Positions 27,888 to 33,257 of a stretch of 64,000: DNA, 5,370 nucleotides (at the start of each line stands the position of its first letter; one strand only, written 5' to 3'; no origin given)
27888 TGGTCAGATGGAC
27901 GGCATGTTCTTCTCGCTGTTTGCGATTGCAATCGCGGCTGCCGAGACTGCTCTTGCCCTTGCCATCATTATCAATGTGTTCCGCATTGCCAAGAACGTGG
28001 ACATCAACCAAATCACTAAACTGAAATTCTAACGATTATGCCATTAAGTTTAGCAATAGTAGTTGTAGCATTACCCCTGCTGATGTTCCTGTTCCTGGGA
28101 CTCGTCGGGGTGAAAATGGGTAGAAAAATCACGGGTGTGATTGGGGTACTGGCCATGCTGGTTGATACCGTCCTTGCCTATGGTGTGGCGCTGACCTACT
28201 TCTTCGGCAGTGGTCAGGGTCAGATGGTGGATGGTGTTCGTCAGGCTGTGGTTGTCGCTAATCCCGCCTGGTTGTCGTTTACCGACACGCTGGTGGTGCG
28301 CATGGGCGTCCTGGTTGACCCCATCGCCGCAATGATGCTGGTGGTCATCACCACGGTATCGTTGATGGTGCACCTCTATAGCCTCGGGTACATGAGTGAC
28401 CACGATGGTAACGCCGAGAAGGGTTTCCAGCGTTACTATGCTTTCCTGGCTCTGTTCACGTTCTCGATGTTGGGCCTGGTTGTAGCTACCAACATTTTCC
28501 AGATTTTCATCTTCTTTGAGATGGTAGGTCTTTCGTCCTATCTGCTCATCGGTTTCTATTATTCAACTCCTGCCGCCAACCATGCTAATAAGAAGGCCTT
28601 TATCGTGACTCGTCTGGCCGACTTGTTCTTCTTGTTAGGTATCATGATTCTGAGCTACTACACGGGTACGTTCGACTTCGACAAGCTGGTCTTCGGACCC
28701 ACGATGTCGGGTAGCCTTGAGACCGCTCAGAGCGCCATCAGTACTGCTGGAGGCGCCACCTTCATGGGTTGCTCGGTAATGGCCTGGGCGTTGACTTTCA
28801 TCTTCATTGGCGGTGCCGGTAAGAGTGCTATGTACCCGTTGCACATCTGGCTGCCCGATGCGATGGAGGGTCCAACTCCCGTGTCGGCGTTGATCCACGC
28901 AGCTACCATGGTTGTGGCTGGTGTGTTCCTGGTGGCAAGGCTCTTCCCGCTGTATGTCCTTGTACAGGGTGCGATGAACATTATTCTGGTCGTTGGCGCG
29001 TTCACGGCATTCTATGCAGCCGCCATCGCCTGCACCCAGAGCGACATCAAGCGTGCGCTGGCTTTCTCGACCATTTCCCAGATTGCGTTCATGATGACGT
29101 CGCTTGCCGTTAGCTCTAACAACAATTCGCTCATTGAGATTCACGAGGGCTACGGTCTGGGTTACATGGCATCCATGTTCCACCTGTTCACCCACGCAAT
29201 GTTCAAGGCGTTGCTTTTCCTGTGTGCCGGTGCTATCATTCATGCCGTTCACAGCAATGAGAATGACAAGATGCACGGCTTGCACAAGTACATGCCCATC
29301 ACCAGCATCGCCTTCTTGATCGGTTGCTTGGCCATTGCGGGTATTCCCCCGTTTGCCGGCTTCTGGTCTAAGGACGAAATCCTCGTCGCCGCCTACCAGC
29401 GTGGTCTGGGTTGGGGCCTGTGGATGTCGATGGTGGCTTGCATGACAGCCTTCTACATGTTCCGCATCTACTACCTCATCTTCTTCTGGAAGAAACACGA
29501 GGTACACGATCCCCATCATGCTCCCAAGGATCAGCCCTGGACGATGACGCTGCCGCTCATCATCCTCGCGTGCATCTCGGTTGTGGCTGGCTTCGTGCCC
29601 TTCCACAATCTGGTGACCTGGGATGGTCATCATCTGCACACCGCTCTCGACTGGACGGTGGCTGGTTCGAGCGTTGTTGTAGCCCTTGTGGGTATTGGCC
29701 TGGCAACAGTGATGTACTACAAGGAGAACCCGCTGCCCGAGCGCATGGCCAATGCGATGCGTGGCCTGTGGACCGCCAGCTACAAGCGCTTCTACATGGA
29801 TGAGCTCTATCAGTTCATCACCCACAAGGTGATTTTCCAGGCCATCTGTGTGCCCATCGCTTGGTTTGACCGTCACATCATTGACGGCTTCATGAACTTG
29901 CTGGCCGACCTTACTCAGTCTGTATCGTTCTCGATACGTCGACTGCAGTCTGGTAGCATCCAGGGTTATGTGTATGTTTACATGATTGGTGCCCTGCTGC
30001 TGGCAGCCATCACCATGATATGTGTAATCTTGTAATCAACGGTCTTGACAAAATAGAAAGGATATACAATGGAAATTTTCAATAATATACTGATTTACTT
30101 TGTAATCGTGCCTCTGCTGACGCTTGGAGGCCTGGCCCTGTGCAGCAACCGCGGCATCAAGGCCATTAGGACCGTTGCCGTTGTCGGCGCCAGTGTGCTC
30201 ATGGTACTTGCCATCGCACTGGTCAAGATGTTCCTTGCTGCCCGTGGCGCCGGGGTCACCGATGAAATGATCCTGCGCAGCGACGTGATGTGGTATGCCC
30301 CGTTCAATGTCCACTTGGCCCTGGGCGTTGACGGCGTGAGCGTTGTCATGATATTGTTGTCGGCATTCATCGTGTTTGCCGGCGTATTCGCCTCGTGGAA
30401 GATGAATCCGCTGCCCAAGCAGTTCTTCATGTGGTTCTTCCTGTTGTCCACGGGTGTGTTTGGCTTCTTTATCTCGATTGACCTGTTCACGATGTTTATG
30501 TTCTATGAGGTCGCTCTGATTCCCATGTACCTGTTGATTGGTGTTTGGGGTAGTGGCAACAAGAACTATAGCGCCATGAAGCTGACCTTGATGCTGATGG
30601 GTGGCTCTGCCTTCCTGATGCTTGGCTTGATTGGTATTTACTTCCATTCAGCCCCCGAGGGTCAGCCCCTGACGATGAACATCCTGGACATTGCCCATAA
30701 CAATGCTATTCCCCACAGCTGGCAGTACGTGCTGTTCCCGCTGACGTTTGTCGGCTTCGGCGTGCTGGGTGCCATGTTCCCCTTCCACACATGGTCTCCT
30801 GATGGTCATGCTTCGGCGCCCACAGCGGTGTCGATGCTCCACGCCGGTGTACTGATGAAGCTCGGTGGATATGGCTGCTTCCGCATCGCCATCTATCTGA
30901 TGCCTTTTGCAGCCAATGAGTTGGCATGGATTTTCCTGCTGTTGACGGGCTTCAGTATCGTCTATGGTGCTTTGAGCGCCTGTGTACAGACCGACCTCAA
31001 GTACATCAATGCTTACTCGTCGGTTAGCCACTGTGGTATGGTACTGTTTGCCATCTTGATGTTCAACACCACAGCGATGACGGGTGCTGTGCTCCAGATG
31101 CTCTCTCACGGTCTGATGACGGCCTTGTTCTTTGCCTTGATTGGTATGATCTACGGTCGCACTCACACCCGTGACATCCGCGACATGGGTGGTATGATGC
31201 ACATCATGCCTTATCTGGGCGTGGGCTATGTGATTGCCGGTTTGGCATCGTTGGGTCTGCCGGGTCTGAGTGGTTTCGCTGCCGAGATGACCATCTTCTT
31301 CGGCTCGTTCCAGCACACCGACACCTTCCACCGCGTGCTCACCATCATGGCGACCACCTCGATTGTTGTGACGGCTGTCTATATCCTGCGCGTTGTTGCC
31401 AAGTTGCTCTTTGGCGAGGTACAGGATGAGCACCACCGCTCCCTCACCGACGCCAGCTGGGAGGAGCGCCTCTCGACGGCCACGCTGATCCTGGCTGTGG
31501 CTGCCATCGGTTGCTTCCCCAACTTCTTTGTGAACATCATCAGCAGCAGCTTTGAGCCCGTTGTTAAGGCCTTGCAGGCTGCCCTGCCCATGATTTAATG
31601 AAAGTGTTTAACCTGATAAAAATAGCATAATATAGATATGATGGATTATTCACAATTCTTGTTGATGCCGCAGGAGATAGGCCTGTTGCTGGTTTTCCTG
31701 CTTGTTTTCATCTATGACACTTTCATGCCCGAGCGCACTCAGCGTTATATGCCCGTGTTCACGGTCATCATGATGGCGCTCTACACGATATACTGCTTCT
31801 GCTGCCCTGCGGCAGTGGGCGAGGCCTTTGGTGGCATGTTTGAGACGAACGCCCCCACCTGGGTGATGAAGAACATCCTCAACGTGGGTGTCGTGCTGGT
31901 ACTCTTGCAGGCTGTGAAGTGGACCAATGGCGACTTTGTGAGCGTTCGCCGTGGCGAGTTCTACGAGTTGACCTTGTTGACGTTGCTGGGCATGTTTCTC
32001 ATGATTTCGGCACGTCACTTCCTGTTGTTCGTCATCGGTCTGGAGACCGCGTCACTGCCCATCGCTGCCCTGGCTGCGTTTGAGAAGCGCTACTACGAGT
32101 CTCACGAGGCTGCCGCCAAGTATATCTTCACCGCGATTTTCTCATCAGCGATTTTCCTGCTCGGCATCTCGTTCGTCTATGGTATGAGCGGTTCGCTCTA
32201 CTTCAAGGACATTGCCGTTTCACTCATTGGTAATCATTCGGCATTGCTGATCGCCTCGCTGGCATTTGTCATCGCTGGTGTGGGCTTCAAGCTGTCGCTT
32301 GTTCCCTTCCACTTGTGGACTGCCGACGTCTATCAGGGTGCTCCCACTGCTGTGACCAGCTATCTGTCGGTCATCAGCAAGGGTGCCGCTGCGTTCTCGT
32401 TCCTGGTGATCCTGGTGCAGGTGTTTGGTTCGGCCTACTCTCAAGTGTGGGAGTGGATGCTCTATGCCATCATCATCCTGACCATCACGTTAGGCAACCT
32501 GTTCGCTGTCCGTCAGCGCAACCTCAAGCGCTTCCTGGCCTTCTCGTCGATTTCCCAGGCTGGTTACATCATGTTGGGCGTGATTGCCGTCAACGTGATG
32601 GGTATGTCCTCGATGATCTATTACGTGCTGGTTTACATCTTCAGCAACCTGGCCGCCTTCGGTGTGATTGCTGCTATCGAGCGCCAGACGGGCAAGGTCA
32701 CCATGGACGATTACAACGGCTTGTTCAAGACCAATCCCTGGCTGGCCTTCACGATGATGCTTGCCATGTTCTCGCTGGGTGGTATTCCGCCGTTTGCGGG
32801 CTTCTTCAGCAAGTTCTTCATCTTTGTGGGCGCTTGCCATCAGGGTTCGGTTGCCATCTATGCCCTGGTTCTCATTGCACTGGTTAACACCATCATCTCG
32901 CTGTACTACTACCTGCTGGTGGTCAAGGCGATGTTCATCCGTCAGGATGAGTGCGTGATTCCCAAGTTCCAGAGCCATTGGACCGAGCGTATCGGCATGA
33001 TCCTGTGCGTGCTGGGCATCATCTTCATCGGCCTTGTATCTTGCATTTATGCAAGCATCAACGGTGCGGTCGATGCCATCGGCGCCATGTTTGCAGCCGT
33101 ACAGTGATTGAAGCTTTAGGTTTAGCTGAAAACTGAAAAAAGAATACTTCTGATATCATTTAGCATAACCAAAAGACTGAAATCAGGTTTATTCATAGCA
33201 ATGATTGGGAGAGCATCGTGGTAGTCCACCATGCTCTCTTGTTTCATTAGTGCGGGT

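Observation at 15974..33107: Complete F1Fo ATP synthase operon nested inside the complex I operon: a nuo-atp super-operon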

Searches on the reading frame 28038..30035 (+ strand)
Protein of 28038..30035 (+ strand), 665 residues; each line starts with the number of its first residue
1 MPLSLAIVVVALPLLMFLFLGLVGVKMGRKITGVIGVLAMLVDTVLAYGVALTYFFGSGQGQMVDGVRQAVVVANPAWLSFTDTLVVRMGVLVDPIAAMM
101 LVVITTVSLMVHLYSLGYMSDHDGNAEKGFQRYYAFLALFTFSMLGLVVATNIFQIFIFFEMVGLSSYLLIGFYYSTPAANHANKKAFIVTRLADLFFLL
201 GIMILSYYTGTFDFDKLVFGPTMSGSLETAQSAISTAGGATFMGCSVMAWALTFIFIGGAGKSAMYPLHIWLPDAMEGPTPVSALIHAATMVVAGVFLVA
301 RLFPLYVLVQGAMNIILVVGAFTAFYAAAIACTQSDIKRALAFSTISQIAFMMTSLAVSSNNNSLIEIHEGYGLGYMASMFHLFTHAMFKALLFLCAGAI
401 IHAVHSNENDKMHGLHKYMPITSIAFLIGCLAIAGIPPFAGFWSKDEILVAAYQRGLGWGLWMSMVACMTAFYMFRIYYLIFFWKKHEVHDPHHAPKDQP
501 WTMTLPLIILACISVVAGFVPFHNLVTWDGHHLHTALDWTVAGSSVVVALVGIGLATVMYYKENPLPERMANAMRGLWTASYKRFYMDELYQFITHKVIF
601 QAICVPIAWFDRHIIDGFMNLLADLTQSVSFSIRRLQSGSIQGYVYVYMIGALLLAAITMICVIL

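Call 4: search_protein_families(library=pfam, proteins=[window:28038-30035:+])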
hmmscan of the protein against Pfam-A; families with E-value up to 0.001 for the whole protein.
window:28038-30035:+ (665 aa): 2 families
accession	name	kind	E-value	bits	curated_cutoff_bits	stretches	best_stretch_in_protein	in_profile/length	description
PF00361.26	Proton_antipo_M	-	1.6e-73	247.9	21.5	1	150-469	1-293/294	NADH:quinone oxidoreductase/Mrp antiporter, TM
PF00662.26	Proton_antipo_N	-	5.5e-16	58.6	24.5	1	78-134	1-51/51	NADH-Ubiquinone oxidoreductase (complex I), chain 5 N-terminus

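Call 57: search_protein_families(library=ncbifam, proteins=[window:28038-30035:+], max_evalue=1e-10)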
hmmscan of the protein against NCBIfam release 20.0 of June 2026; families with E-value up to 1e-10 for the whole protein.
window:28038-30035:+ (665 aa): 71 families (the best 25 are shown)
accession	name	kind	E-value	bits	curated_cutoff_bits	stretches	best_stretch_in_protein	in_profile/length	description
NF005141.0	PRK06590.1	equivalog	6.6e-173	576.9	556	1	5-662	4-612/615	NADH-quinone oxidoreductase subunit L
TIGR01974.1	NDH_I_L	subfamily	9.8e-167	556.6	407.5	1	5-659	2-629/630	NADH-quinone oxidoreductase subunit L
NF005626.0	PRK07376.1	equivalog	4.3e-145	484.6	963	2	5-482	7-454/675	NAD(P)H-quinone oxidoreductase subunit 5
NF040617.1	F420_dehyd_FpoL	exception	3.4e-116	389.5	1050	1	5-524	5-504/669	F420H2 dehydrogenase subunit FpoL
NF005097.0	PRK06525.1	equivalog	5.7e-86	289.1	430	1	6-520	5-474/480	hydrogenase 4 subunit D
NF005633.0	PRK07390.1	subfamily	4.6e-84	283.1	676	1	73-660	68-607/613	NAD(P)H-quinone oxidoreductase subunit F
TIGR01960.1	ndhF3_CO2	subfamily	4.8e-80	269.8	588.7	1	77-656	72-603/606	NAD(P)H dehydrogenase, subunit NdhF3 family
NF009285.0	PRK12645.1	equivalog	3.3e-79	267.1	1028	1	7-521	5-493/804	Na+/H+ antiporter subunit A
NF009289.0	PRK12649.1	equivalog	7.5e-79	266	1117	1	79-561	64-534/789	putative monovalent cation/H+ antiporter subunit A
NF009288.0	PRK12648.1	equivalog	1.4e-77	261.7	1104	1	8-525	5-475/954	monovalent cation/H+ antiporter subunit A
NF009287.0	PRK12647.1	equivalog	4.7e-77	260.2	937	1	50-586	37-540/773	putative monovalent cation/H+ antiporter subunit A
TIGR00940.1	2a6301s01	subfamily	1.6e-75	254.9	920.45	1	84-523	64-491/793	monovalent cation:proton antiporter subunit A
NF009284.0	PRK12644.1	equivalog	8e-72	242.6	962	1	80-523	59-473/975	Na+/H+ antiporter subunit A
NF009286.0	PRK12646.1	equivalog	4.6e-66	223.9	1063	1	4-521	2-493/800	DUF4040 family protein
NF005086.0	PRK06521.1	equivalog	2.2e-61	208.2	667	1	9-523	7-494/669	hydrogenase 4 subunit B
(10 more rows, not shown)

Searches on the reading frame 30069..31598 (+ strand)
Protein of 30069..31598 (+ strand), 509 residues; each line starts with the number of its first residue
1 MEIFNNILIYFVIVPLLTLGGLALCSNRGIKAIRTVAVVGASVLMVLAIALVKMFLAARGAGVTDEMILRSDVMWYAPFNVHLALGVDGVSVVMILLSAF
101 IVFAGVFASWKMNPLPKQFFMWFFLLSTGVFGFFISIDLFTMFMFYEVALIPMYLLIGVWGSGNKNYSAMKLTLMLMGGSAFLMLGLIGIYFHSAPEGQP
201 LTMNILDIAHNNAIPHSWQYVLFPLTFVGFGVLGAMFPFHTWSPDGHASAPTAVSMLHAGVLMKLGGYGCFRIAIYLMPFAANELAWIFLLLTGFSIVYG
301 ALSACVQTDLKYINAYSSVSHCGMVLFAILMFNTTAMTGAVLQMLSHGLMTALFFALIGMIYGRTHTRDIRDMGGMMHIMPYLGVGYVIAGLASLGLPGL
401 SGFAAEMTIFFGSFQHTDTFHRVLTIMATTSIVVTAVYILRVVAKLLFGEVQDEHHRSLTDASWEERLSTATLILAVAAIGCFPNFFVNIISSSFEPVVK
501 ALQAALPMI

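Call 4: search_protein_families(library=pfam, proteins=[window:30069-31598:+])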
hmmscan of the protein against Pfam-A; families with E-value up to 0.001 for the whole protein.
window:30069-31598:+ (509 aa): 1 family
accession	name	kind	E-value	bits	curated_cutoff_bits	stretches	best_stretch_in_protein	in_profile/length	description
PF00361.26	Proton_antipo_M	-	7.8e-59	199.7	21.5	1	137-425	2-287/294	NADH:quinone oxidoreductase/Mrp antiporter, TM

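Call 57: search_protein_families(library=ncbifam, proteins=[window:30069-31598:+], max_evalue=1e-10)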
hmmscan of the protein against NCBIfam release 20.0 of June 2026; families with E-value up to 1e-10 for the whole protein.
window:30069-31598:+ (509 aa): 69 families (the best 25 are shown)
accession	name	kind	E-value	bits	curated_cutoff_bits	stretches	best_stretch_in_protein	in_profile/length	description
TIGR01972.1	NDH_I_M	subfamily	1.9e-123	412.7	263.8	1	10-500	3-484/486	NADH-quinone oxidoreductase subunit M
NF009212.0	PRK12561.1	subfamily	1e-96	324.8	645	1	8-506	9-503/531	NAD(P)H-quinone oxidoreductase subunit 4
NF004499.0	PRK05846.1-3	equivalog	1.6e-96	324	585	1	8-506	7-492/502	NADH-quinone oxidoreductase subunit M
NF004501.0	PRK05846.1-5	subfamily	2e-95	320.4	598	1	9-501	8-486/492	NADH-quinone oxidoreductase subunit M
NF004505.0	PRK05846.2-5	equivalog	2.6e-89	300.3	700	1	4-503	4-486/508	NADH-quinone oxidoreductase subunit M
NF004500.0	PRK05846.1-4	equivalog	2.4e-86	290.5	550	1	8-503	7-507/525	NADH-quinone oxidoreductase subunit M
NF002713.0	PRK02546.1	subfamily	5.3e-85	285.9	827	1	29-508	33-508/533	NAD(P)H-quinone oxidoreductase subunit 4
NF005060.0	PRK06473.1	equivalog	1.5e-84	284.5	747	1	8-492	2-475/500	NADH-quinone oxidoreductase subunit M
NF004498.0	PRK05846.1-1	equivalog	8.8e-82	275.5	614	1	7-503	2-501/509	NADH-quinone oxidoreductase subunit M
NF004506.0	PRK05846.2-6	equivalog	1.1e-78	265.8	789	1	22-497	21-488/493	NADH-quinone oxidoreductase subunit M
NF005611.0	PRK07363.1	equivalog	5.1e-75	252.9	764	1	10-503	4-486/501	NADH-quinone oxidoreductase subunit M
NF004502.0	PRK05846.2-1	equivalog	1.2e-73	248.6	791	1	7-489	5-488/500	NADH-quinone oxidoreductase subunit M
NF004504.0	PRK05846.2-3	equivalog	3.2e-71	240.9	785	1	64-491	69-486/499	NADH-quinone oxidoreductase subunit M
NF005818.0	PRK07691.1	equivalog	2.3e-50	172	586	1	4-495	2-480/496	Na+/H+ antiporter subunit D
NF004503.0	PRK05846.2-2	subfamily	4.9e-50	171.2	720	1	32-492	23-483/490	NADH-quinone oxidoreductase subunit M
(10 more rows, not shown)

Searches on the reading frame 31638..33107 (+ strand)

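Call 4: search_protein_families(library=pfam, proteins=[window:31638-33107:+])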
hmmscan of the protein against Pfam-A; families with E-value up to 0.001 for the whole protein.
window:31638-33107:+ (489 aa): 1 family
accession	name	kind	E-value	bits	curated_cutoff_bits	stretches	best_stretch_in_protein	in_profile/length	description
PF00361.26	Proton_antipo_M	-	2.6e-63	214.4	21.5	1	125-413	1-289/294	NADH:quinone oxidoreductase/Mrp antiporter, TM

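Call 57: search_protein_families(library=ncbifam, proteins=[window:31638-33107:+], max_evalue=1e-10)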
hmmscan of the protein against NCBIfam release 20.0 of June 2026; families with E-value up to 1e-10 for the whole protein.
window:31638-33107:+ (489 aa): 65 families (the best 25 are shown)
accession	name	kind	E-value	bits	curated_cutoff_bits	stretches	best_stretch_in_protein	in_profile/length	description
TIGR01770.1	NDH_I_N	subfamily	3.1e-110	369.4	332.6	1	10-469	5-469/472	NADH-quinone oxidoreductase subunit NuoN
NF004442.0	PRK05777.1-5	equivalog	5e-96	322.6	523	1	5-468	6-467/483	NADH-quinone oxidoreductase subunit NuoN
NF004440.0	PRK05777.1-3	equivalog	4.2e-93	312.8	519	1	5-479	6-470/477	NADH-quinone oxidoreductase subunit NuoN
NF002701.0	PRK02504.1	equivalog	5.8e-91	305.5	569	1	11-467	17-478/513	NAD(P)H-quinone oxidoreductase subunit N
NF004441.0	PRK05777.1-4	equivalog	5.7e-81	272.7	477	1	103-468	142-509/524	NADH-quinone oxidoreductase subunit NuoN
NF004446.0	PRK05777.2-4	equivalog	8.2e-80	269.3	590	1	7-470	12-486/502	NADH-quinone oxidoreductase subunit NuoN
NF004439.0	PRK05777.1-1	equivalog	1.8e-66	225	531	1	89-471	88-470/485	NADH-quinone oxidoreductase subunit NuoN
NF004444.0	PRK05777.2-2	equivalog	3.5e-66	224.3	496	1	17-470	24-477/496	NADH-quinone oxidoreductase subunit NuoN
NF004443.0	PRK05777.2-1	equivalog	1.3e-65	222.5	626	1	5-470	10-483/506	NADH-quinone oxidoreductase subunit NuoN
NF004445.0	PRK05777.2-3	equivalog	3.4e-63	214.3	408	1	8-471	9-466/475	NADH-quinone oxidoreductase subunit NuoN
NF004447.0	PRK05777.2-5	equivalog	8.8e-54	183.3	547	1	8-441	2-430/458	NADH-quinone oxidoreductase subunit NuoN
NF006240.0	PRK08376.1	subfamily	3.8e-50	171.3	662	1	105-469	120-493/521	putative monovalent cation/H+ antiporter subunit D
NF004448.0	PRK05777.2-6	equivalog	5.8e-50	170.7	869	1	32-437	39-446/492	NADH-quinone oxidoreductase subunit NuoN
NF006241.0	PRK08377.1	equivalog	5.2e-44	151.1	645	1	110-467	112-462/494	NADH dehydrogenase subunit N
NF006419.0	PRK08668.1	equivalog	1.5e-41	142.8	617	1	31-467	29-466/613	NADH dehydrogenase subunit M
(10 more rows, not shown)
